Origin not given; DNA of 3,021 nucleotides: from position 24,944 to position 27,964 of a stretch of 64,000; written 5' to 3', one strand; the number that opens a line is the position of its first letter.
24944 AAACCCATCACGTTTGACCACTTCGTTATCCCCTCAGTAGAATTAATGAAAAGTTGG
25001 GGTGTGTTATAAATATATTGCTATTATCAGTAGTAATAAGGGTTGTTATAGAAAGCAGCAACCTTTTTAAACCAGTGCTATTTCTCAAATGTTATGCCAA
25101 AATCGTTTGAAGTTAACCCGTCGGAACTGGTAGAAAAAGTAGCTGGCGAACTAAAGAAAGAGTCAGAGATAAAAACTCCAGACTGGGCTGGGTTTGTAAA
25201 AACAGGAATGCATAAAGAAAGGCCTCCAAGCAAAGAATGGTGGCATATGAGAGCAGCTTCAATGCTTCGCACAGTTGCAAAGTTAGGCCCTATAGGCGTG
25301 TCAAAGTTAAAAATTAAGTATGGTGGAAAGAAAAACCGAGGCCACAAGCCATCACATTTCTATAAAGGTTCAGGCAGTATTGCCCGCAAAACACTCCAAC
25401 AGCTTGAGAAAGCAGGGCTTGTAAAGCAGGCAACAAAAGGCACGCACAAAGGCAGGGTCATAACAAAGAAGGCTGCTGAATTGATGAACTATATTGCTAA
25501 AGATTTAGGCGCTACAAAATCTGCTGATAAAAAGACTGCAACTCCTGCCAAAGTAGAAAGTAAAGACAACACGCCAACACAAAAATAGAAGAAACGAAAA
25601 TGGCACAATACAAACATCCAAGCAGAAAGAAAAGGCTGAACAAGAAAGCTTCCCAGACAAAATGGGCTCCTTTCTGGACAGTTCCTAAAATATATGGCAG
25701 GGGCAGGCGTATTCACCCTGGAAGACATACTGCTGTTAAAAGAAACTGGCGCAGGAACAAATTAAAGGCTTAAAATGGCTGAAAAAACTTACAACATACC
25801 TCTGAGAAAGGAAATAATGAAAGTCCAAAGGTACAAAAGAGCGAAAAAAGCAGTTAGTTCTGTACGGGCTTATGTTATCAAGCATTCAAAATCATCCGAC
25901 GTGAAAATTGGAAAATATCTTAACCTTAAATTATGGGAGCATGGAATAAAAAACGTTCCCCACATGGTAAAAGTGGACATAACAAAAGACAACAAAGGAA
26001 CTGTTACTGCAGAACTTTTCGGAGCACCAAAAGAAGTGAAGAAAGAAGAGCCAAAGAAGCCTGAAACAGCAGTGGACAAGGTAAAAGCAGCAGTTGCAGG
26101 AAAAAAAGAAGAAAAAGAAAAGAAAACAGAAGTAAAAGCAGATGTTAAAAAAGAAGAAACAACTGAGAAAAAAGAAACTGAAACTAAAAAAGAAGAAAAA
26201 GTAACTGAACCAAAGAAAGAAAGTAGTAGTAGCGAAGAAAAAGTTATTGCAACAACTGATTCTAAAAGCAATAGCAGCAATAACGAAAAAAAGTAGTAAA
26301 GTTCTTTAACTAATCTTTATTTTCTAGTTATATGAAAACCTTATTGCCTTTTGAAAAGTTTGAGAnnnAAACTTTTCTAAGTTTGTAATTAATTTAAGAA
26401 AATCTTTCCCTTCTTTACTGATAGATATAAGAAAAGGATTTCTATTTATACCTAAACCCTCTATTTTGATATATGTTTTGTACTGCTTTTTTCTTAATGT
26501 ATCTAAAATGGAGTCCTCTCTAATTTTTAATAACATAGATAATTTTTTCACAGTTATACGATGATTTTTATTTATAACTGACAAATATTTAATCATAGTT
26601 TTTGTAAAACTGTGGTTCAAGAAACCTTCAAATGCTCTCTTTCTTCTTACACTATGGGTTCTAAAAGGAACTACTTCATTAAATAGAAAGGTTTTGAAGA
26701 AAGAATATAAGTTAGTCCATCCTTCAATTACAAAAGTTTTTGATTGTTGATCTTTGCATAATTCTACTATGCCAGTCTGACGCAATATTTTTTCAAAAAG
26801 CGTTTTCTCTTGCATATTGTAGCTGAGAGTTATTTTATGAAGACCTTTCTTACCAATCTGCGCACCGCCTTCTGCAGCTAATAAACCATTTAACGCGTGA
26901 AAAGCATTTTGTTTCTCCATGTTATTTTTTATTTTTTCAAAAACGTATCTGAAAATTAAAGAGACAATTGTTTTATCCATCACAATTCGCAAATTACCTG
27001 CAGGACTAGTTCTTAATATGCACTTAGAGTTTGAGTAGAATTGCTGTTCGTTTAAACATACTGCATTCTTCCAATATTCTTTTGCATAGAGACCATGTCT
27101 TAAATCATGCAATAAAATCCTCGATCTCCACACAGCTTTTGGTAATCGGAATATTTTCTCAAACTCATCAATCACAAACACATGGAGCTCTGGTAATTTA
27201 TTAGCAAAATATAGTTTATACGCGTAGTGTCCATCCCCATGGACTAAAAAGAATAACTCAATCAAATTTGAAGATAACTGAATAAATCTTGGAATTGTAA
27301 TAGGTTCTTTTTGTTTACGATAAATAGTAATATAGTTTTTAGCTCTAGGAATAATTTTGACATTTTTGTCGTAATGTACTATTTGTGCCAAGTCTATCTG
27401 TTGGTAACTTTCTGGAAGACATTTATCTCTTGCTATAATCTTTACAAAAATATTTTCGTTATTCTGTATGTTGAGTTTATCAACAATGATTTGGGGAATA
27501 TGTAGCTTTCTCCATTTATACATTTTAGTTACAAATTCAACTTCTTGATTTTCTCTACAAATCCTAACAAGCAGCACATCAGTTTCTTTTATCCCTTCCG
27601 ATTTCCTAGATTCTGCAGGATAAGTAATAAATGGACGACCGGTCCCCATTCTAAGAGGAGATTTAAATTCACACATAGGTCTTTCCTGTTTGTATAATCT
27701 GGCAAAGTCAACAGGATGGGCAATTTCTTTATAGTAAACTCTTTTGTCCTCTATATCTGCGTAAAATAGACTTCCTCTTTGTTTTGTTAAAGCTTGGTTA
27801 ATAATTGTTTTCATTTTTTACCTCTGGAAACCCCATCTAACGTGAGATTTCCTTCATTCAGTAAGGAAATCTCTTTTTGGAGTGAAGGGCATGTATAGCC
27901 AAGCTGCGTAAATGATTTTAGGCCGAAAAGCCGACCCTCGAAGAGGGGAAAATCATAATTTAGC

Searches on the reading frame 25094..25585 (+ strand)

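Call 59: search_protein_families(library=pfam, proteins=[window:25094-25585:+], max_evalue=0.001)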
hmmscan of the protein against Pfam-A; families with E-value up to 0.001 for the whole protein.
window:25094-25585:+ (164 aa): 1 family
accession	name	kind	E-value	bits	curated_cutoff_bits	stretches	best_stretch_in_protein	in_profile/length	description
PF01090.25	Ribosomal_S19e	-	7.1e-46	155.8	29.4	1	6-138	4-134/137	Ribosomal protein S19e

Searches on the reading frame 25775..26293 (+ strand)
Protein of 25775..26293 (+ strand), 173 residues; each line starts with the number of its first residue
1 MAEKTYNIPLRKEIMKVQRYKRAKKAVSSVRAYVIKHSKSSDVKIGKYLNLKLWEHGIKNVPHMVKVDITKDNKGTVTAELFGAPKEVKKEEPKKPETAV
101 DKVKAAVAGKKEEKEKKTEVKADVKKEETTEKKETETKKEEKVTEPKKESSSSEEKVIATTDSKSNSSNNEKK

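Call 59: search_protein_families(library=pfam, proteins=[window:25775-26293:+], max_evalue=0.001)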
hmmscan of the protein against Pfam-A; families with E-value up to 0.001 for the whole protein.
window:25775-26293:+ (173 aa): 1 family
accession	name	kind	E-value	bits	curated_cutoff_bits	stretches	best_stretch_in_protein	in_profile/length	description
PF01198.24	Ribosomal_L31e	-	5.8e-15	55.7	25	1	4-71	5-72/82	Ribosomal protein L31e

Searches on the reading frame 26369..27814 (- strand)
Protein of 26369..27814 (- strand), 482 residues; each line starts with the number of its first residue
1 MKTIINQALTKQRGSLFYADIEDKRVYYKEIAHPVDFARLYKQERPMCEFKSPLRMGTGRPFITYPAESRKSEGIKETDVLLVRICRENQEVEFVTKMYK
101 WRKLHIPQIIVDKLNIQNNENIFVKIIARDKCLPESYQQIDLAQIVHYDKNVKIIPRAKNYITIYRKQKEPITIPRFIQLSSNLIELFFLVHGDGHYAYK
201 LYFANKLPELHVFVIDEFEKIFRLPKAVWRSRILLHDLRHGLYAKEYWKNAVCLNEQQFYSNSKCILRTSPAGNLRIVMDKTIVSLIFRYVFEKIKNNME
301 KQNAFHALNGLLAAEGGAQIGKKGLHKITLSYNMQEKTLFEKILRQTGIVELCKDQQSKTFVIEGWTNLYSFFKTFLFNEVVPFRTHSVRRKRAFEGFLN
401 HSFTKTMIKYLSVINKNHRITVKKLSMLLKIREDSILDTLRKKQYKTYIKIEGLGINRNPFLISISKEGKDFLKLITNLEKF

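Call 59: search_protein_families(library=pfam, proteins=[window:26369-27814:-], max_evalue=0.001)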
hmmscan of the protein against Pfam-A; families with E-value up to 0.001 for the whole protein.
window:26369-27814:- (482 aa): 0 families

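Call 66: search_solved_structures(query=window:26369-27814:-, max_evalue=1)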
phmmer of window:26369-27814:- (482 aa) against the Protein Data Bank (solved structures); distinct sequences matched with E-value up to 1: 5.
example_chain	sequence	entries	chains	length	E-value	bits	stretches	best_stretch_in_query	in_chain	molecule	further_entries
3nrv_A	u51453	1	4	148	0.058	15.1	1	406-476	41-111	Putative transcriptional regulator (MarR/EmrR family)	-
3bpv_A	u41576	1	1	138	0.3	12.7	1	393-480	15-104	Transcriptional regulator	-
3bpx_A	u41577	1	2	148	0.34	12.5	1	393-480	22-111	Transcriptional regulator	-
28nt_b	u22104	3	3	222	0.56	11.8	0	395-449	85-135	Small ribosomal subunit protein uS2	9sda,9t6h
36rp_D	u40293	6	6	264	0.79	11.3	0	77-132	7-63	DNA-directed RNA polymerase subunit Rpo3 | DNA-directed RNA polymerase subunit D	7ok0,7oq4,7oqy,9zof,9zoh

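Call 76: find_homologous_proteins(query=window:26369-27814:-, max_evalue=0.001)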
Query window:26369-27814:- (482 aa): 74 proteins with E <= 0.001 among 4541 candidates.
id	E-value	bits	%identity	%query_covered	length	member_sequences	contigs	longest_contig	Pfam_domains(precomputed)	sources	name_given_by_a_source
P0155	0.0e+0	1084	100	100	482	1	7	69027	-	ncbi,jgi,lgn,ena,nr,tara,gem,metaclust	ncbi:hypothetical protein CMO88_04985 [Candidatus Woesearchaeota archaeon]|nr:hypothetical protein [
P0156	4.1e-193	660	61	100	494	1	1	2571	-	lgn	-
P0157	6.7e-187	640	59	100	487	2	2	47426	-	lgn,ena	-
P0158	2.5e-186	638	58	100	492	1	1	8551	-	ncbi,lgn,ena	-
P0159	9.8e-186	636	58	100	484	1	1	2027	-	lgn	-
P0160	1.4e-185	635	60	100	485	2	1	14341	-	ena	-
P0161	5.3e-182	624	59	100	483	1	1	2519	-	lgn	-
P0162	2.6e-181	621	59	100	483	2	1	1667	-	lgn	-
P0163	1.4e-177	609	56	99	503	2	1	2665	-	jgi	jgi:bifunctional DNA-binding transcriptional regulator/antitoxin component of YhaV-PrlF toxin-antito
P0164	1.2e-176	606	58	100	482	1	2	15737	-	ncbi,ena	-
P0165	3.7e-176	604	58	100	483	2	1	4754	-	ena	-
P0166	8.7e-149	514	51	99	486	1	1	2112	-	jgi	jgi:DNA-binding MarR family transcriptional regulator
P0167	2.8e-147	509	50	95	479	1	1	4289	-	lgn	-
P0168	3.4e-145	502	51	95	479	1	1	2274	-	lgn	-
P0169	4.5e-145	502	52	96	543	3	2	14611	PF08068.18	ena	-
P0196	2.1e-120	420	44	99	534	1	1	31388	PF08068.18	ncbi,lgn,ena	-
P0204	4.0e-117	410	44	94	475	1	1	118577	-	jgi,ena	-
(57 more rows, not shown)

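Call 81: find_encoding_contigs(protein=P0196, flank=2000, max_places=1)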
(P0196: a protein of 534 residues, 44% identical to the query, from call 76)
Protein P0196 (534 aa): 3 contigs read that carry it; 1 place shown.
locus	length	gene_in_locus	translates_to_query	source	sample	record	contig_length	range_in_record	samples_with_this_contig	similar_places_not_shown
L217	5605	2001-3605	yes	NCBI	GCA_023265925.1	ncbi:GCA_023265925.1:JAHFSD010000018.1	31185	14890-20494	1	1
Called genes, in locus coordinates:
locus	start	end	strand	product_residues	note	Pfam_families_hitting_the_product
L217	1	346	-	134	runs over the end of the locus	PF01909:NTP_transf_2, PF18765:Polbeta (weak)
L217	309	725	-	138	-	PF01934:HepT-like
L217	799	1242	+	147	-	PF01090:Ribosomal_S19e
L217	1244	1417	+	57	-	-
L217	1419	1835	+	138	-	PF01198:Ribosomal_L31e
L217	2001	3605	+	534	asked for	PF08068:DKCLD (weak)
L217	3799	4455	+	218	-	PF01509:TruB_N, PF21238:Pus10_C (weak), PF16198:TruB_C_2, PF01472:PUA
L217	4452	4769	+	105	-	PF03091:CutA1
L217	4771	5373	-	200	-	PF00149:Metallophos, PF12850:Metallophos_2, PF14582:Metallophos_3 (faint)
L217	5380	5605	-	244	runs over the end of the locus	PF01015:Ribosomal_S3Ae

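Call 83: predict_structure(alignment_id=A2)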
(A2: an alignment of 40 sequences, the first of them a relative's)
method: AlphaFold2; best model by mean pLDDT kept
length: 482 residues; sequences in the alignment: 40
mean_pLDDT: 92.1   pTM: 0.88
mean pLDDT of the five models: 92.1, 91.8, 91.5, 91.5, 91.3
residues with pLDDT >= 90: 403; 70-90: 64; 50-70: 2; < 50: 13
segments of 3 or more residues with pLDDT < 50: 1-13
pLDDT, mean of each block of 10 residues (from residue 1): 34 70 94 95 95 90 93 93 95 96 94 93 97 89 96 96 95 96 97 90 95 97 95 95 96 93 90 94 94 93 95 96 95 93 96 94 96 95 94 96 94 92 93 90 90 83 94 95 89
secondary structure, 60 per line:
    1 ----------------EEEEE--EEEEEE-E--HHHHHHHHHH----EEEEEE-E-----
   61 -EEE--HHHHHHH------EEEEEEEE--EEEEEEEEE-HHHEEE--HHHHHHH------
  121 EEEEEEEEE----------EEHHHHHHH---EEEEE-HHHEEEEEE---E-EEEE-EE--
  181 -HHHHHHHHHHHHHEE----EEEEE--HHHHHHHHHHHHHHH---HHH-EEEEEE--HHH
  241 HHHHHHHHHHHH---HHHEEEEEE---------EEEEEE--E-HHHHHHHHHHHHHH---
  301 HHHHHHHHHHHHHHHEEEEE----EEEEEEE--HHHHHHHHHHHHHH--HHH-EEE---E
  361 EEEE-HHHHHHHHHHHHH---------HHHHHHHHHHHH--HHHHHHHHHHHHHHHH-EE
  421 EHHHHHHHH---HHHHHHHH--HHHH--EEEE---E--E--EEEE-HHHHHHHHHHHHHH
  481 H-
elements in order: E17-21 E24-29 H34-43 E48-53 E62-64 H67-73 E80-87 E90-98 E103-105 H108-114 E121-129 H142-148 E152-156 E161-166 E172-175 H182-194 E201-205 H208-222 E230-235 H238-252 E259-264 E274-279 H284-297 H301-315 E316-320 E325-331 H334-347 E354-356 E360-364 H366-378 H388-399 H402-417 E419-421 H422-429 H433-440 H443-446 E449-452 E462-465 H467-481

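Call 86: fold_search(model_id=the predicted structure, library=pdb)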
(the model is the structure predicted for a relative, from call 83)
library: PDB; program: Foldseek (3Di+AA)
matches with E <= 10: 1516; with E <= 0.001: 4
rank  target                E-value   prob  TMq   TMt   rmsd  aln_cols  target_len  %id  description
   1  2glw_MODEL_1_A        2.0e-05  1.00  0.17  0.82   3.3        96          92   25  The solution structure of PHS018 from pyrococcus horikoshii (released 2006-12-05)
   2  1mow_G                5.2e-04  1.00  0.28  0.51  11.5       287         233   15  E-DreI (released 2002-11-29)
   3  1mow_A                5.2e-04  1.00  0.26  0.44  11.5       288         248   15  E-DreI (released 2002-11-29)
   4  1um2_B                5.5e-04  0.99  0.24  0.27  23.8       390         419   11  Crystal Structure of the Vma1-Derived Endonuclease with the Ligated Extein Segment (released 2004-09-22)
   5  3mxa_A                1.2e-03  0.99  0.23  0.35  14.8       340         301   13  Molecular basis of engineered meganuclease targeting of the endogenous human RAG1 locus (released 2010-10-06)
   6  1mow_J                1.7e-03  0.97  0.23  0.40  12.2       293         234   13  E-DreI (released 2002-11-29)
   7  7a6h_O                1.9e-03  0.96  0.14  0.13  14.5       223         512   12  Cryo-EM structure of human apo RNA Polymerase III (released 2021-02-03)
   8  7qss                  2.3e-03  0.96  0.24  0.27  20.3       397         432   13  Crystal structure of homing endonuclease-associated TliVMA intein (C1A) (released 2022-03-30)
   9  2d9r                  2.5e-03  1.00  0.15  0.66   3.0        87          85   14  Structure of Conserved Protein of Unknown Function PG0164 from Porphyromonas gingivalis [W83] (released 2006-01-24)
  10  4unc_G                2.7e-03  0.99  0.19  0.45   9.0       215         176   15  THE CRYSTAL STRUCTURE OF I-DMOI IN COMPLEX WITH ITS TARGET DNA AT 8 DAYS INCUBATION IN 5MM MN (STATE 6) (released 2014-12-17)
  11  2dch                  2.8e-03  1.00  0.26  0.52   6.0       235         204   11  Crystal structure of archaeal intron-encoded homing endonuclease I-Tsp061I (released 2006-07-06)
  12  1lws_A                2.8e-03  0.72  0.22  0.25  25.4       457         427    9  Crystal structure of the intein homing endonuclease PI-SceI bound to its recognition sequence (released 2002-09-27)
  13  3mx9_A                3.0e-03  0.96  0.23  0.34  14.4       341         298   13  Molecular basis of engineered meganuclease targeting of the endogenous human RAG1 locus (released 2010-10-06)
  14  2vs7_D                3.5e-03  0.99  0.23  0.49   6.2       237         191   15  The crystal structure of I-DmoI in complex with DNA and Ca (released 2008-11-11)
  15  5akn_A                3.5e-03  0.99  0.21  0.46   8.9       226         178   14  THE CRYSTAL STRUCTURE OF I-DMOI Q42AK120M IN COMPLEX WITH ITS TARGET DNA NICKED IN THE non-CODING STRAND B AND IN THE  (released 2015-06-17)
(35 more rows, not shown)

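Call 87: find_encoding_contigs(protein=P0204, flank=2500, max_places=2)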
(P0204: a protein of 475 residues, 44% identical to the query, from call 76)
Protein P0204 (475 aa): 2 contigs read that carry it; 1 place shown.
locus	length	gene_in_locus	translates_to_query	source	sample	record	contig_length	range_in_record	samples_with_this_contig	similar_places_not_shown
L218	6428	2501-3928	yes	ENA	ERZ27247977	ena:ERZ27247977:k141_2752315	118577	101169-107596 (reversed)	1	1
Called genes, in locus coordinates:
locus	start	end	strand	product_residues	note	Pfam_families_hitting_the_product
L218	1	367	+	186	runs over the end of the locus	PF01198:Ribosomal_L31e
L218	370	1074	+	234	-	PF08713:DNA_alkylation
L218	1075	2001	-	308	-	PF01933:CofD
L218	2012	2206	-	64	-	-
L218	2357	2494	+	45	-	-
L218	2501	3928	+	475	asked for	-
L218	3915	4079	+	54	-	-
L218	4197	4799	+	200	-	PF01509:TruB_N (faint), PF16198:TruB_C_2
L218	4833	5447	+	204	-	PF04013:Methyltrn_RNA_2, PF00588:SpoU_methylase (weak)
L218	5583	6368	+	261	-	PF04015:DUF362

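Call 97: search_protein_families(library=pfam, alignment_id=A2, max_evalue=1)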
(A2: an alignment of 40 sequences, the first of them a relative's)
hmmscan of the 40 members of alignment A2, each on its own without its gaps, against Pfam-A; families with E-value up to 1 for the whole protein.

A. member 1, P0155 (482 aa): 0 families

B. families by the number of members that match (of 40 scanned): 35 families (the first 25 are shown)
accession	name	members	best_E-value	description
PF08068.17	DKCLD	9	3.2e-16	DKCLD (NUC011) domain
PF04014.23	MazE_antitoxin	5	0.00013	Antidote-toxin recognition MazE, bacterial antitoxin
PF12945.12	PilZNR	5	0.011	Flagellar protein YcgR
PF14528.11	LAGLIDADG_3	4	0.011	LAGLIDADG-like domain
PF24687.1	OrgC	2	0.027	Type III Secretion system protein OrgC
PF01047.28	MarR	2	0.058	MarR family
PF13601.12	HTH_34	2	0.063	Winged helix DNA-binding domain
PF12844.13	HTH_19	1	0.0024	Helix-turn-helix domain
PF02498.22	Bro-N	1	0.0024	BRO family, N-terminal domain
PF13102.12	Phage_int_SAM_5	1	0.0042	Phage integrase SAM-like domain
PF01603.26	B56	1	0.015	Protein phosphatase 2A regulatory B subunit (B56 family)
PF15821.10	DUF4709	1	0.023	Domain of unknown function (DUF4709)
PF05491.19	RuvB_C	1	0.025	RuvB C-terminal winged helix domain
PF01176.25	eIF-1a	1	0.027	Translation initiation factor 1A / IF-1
PF13584.12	BatD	1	0.031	BatD DUF11 like domain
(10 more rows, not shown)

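Call 98: search_protein_representatives(alignment_id=A2)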
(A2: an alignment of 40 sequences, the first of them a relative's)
Query: 40 sequences, 476 profile positions. Proteins with E-value up to 0.001 (for the whole library): 198; up to 1e-10: 90; up to 1e-30: 36. The best 150 are listed.
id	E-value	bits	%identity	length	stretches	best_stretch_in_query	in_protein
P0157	5.7e-207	704.3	-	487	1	3-471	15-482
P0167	2.8e-199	679.0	-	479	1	5-475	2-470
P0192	8.0e-190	647.8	-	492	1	2-473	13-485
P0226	3.1e-168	576.6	-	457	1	14-472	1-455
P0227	1.1e-166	571.6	-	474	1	5-474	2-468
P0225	9.6e-162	555.2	-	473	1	5-474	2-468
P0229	4.4e-159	546.4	-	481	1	12-471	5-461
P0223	2.4e-149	514.3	-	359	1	102-470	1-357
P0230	8.0e-142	489.5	-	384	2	3-291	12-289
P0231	2.7e-138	477.9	-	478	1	16-473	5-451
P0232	7.4e-114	397.3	-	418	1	9-421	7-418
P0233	8.0e-106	370.8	-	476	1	17-472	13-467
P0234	1.1e-104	367.1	-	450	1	35-471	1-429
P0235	4.0e-98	345.4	-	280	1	5-272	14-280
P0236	7.7e-82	291.7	-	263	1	3-244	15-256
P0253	1.9e-37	145.4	-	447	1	35-464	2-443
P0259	7.6e-30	120.3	-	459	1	37-466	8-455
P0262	2.5e-26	108.7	-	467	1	163-470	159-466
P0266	6.2e-23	97.5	-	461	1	37-471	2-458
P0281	2.4e-17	79.0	-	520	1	53-398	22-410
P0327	7.9e-09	51.0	-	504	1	159-324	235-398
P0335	6.1e-08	48.0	-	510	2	51-242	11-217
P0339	1.4e-07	46.8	-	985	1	144-474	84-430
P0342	4.9e-07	45.0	-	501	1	156-337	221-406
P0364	8.4e-06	41.0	-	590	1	133-471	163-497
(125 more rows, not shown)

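Call 99: search_protein_families(library=pfam, proteins=[P0339, P0364, P0281, P0327, P0335, P0342, P0253, P0259, P0262, P0266], max_evalue=0.001)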
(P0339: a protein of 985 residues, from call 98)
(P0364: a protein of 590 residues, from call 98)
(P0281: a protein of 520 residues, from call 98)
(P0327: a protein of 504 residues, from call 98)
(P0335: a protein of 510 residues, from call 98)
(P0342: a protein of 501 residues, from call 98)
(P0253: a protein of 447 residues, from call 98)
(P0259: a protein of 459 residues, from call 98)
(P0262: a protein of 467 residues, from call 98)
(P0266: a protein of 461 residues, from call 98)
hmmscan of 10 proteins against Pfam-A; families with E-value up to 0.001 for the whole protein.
P0339 (985 aa): 8 families
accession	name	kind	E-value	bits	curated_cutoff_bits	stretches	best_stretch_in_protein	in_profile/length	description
PF01381.28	HTH_3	-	2.6e-08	34.2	23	1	609-647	13-51/55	Helix-turn-helix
PF13814.12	Replic_Relax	-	3.6e-07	30.9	25.3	1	363-430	11-76/191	Replication-relaxation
PF14528.11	LAGLIDADG_3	-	2.6e-06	28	22.5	0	779-848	3-75/82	LAGLIDADG-like domain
PF12802.13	MarR_2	-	3.7e-06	27.4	27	1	356-399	13-58/61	MarR family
PF01047.28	MarR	-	0.00023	21.5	24.6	0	362-394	18-50/59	MarR family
PF13560.12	HTH_31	-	0.00033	21.3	27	0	609-648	18-58/64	Helix-turn-helix domain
PF01325.25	Fe_dep_repress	-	0.00035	21.1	26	0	359-392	20-53/60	Iron dependent repressor, N-terminal DNA binding domain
PF09339.16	HTH_IclR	-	0.00081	19.6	22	0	360-393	15-50/52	IclR helix-turn-helix domain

P0364 (590 aa): 0 families

P0281 (520 aa): 1 family
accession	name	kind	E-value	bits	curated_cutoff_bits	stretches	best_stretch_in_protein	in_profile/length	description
PF14528.11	LAGLIDADG_3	-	1.3e-05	25.8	22.5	1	304-375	6-80/82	LAGLIDADG-like domain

P0327 (504 aa): 0 families

P0335 (510 aa): 2 families
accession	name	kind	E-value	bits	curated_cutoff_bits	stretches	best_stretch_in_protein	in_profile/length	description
PF04014.23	MazE_antitoxin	-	1.8e-06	28.2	24.7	0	12-36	11-35/48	Antidote-toxin recognition MazE, bacterial antitoxin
PF08922.17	DUF1905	-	0.00043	20.8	24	0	9-74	15-81/81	Domain of unknown function (DUF1905)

P0342 (501 aa): 0 families

P0253 (447 aa): 1 family
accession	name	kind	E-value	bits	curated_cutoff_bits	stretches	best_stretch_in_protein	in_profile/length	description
PF14528.11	LAGLIDADG_3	-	9e-09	35.9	22.5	0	275-304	2-26/82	LAGLIDADG-like domain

P0259 (459 aa): 2 families
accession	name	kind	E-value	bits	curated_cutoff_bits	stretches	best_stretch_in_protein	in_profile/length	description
PF14528.11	LAGLIDADG_3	-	1e-07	32.5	22.5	1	292-347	4-61/82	LAGLIDADG-like domain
PF04014.23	MazE_antitoxin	-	7.7e-07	29.4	24.7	1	17-45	5-33/48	Antidote-toxin recognition MazE, bacterial antitoxin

P0262 (467 aa): 0 families

P0266 (461 aa): 2 families
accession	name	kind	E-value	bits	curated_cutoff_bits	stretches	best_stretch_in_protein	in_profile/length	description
PF14528.11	LAGLIDADG_3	-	4.5e-07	30.5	22.5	1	286-347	4-61/82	LAGLIDADG-like domain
PF08922.17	DUF1905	-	0.0001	22.8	24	1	3-81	1-81/81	Domain of unknown function (DUF1905)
